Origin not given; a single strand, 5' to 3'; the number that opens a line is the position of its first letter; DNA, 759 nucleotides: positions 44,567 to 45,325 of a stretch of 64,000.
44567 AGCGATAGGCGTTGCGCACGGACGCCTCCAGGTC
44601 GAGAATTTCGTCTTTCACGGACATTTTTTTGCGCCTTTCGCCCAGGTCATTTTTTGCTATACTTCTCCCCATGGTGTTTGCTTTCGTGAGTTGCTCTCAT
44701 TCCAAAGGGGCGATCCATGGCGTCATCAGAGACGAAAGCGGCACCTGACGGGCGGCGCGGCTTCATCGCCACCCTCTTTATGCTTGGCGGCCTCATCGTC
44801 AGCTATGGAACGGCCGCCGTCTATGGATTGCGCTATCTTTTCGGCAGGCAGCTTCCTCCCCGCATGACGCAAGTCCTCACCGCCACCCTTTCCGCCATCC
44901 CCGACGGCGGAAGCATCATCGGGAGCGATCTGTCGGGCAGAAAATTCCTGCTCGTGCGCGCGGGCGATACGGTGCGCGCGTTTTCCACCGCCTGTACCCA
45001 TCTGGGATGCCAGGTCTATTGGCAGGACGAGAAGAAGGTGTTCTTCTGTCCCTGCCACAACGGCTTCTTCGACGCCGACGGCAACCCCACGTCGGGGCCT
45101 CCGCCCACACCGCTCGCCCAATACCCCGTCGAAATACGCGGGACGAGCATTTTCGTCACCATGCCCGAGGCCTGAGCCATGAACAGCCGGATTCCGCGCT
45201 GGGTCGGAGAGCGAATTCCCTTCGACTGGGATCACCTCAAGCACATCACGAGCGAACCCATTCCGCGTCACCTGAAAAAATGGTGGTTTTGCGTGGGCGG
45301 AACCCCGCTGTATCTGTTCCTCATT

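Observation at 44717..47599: Rieske / cytochrome b / membrane-anchored octahaem cytochrome c operon (bc-type complex with a multihaem partner instead of cytochrome c1)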

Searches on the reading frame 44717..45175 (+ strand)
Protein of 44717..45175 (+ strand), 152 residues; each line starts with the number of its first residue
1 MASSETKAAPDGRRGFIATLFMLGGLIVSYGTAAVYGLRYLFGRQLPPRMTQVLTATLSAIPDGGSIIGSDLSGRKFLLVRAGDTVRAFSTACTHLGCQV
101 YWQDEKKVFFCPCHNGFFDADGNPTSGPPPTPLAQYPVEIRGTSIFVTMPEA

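Call 3: search_protein_families(library=pfam, proteins=[window:44717-45175:+], max_evalue=0.01)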
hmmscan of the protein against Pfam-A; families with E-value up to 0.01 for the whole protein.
window:44717-45175:+ (152 aa): 1 family
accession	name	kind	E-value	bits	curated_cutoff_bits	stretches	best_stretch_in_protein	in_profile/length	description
PF00355.32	Rieske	-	1.7e-12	47.5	20.3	1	64-137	13-88/88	Rieske [2Fe-2S] domain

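Call 4: search_protein_families(library=ncbifam, proteins=[window:44717-45175:+], max_evalue=0.01)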
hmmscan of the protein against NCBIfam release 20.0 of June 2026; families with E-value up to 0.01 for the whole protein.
window:44717-45175:+ (152 aa): 11 families
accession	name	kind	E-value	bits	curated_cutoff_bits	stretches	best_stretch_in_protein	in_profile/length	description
NF010001.0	PRK13474.1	subfamily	1.2e-15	57.2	154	1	73-148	84-162/178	cytochrome b6-f complex iron-sulfur subunit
NF045928.1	Cytb6fFeSPetC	equivalog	1.5e-14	53.8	250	1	77-147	90-163/179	cytochrome b6-f complex iron-sulfur subunit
TIGR01416.1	Rieske_proteo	equivalog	1.6e-12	47.8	97.4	1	89-142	112-169/176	ubiquinol-cytochrome c reductase iron-sulfur subunit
NF050121.1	bc1_QcrA_actin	exception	9.6e-10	38.5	275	1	85-141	239-298/319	cytochrome bc1 complex Rieske iron-sulfur subunit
TIGR02694.1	arsenite_ox_S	equivalog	2.2e-09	37.3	95.65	1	85-142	50-109/129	arsenate reductase (azurin) small subunit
NF042948.2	3PPDioc_HcaC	equivalog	1.7e-06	28.2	150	1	50-151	1-104/105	3-phenylpropionate/cinnamic acid dioxygenase ferredoxin subunit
NF007422.0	PRK09965.1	equivalog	5.9e-06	26.3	113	1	51-151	2-102/106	bifunctional 3-phenylpropionate/cinnamic acid dioxygenase ferredoxin subunit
NF041683.1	ant_diox_AndAb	equivalog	0.00015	21.9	150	1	69-147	18-98/100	anthranilate 1,2-dioxygenase ferredoxin subunit AndAb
NF058607.1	GlBtMonoOxGbcA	equivalog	0.00026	19.5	670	1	57-123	61-130/420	glycine betaine monooxygenase oxygenase subunit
TIGR02377.1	MocE_fam_FeS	subfamily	0.00039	20.4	136.15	1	67-147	16-99/101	MocE family 2Fe-2S type ferredoxin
NF041174.1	SDX_Thmprot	equivalog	0.00064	19.9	170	1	77-129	27-80/109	sulredoxin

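Call 67: search_solved_structures(query=window:44717-45175:+, max_evalue=0.00001, show_alignments=1)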
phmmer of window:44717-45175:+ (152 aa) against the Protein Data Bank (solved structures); distinct sequences matched with E-value up to 0.00001: 29.
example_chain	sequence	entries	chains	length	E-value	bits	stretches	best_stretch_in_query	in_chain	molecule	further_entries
8hn2_A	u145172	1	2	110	1.5e-17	67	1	56-149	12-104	Cytochrome b6-f complex iron-sulfur subunit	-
9rk4_A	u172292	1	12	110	2.1e-14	56.8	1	71-135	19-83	Similar to the Rieske Protein II of bc1 complex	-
7zxy_D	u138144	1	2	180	2.9e-12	49.8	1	57-135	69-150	Cytochrome b6-f complex iron-sulfur subunit 2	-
7r0w_D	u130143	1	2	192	3.6e-12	49.5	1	58-135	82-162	Rieske domain, PetC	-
3fou_A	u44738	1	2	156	1e-11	48.1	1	81-142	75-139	Quinol-cytochrome c reductase, Rieske iron-sulfur subunit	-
1nyk_A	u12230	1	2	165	1.1e-11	47.9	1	81-142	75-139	Rieske iron-sulfur protein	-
9rk3_A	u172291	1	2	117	1.9e-11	47.2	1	77-140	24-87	Similar to Rieske 2Fe-2S iron sulfur protein (Cytochrome b6-F complex)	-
5cxm_A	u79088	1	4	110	2.6e-11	46.7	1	57-147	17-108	Cytochrome b6/f complex iron-sulfur subunit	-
1q90_C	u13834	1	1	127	3.4e-11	46.4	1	71-141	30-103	Cytochrome B6-F complex iron-sulfur subunit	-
6kls_A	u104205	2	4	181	8.5e-11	45.1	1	80-147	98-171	Rieske-I iron sulfur protein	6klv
1vf5_D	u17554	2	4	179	1.4e-10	44.4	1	66-148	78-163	RIESKE IRON-SULFUR PROTEIN | Cytochrome b6-f complex iron-sulfur subunit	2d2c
2e74_D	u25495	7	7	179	1.4e-10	44.4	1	66-148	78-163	Cytochrome b6-f complex iron-sulfur subunit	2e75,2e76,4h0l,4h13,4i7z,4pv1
2zt9_D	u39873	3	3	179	2.6e-10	43.5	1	77-143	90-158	Cytochrome b6-f complex iron-sulfur subunit 1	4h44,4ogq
3azc_A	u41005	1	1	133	8.5e-10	41.8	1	89-138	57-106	Cytochrome b6-f complex iron-sulfur subunit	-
3gce_A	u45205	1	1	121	1.2e-09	41.4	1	49-151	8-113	Ferredoxin component of carbazole 1,9a-dioxygenase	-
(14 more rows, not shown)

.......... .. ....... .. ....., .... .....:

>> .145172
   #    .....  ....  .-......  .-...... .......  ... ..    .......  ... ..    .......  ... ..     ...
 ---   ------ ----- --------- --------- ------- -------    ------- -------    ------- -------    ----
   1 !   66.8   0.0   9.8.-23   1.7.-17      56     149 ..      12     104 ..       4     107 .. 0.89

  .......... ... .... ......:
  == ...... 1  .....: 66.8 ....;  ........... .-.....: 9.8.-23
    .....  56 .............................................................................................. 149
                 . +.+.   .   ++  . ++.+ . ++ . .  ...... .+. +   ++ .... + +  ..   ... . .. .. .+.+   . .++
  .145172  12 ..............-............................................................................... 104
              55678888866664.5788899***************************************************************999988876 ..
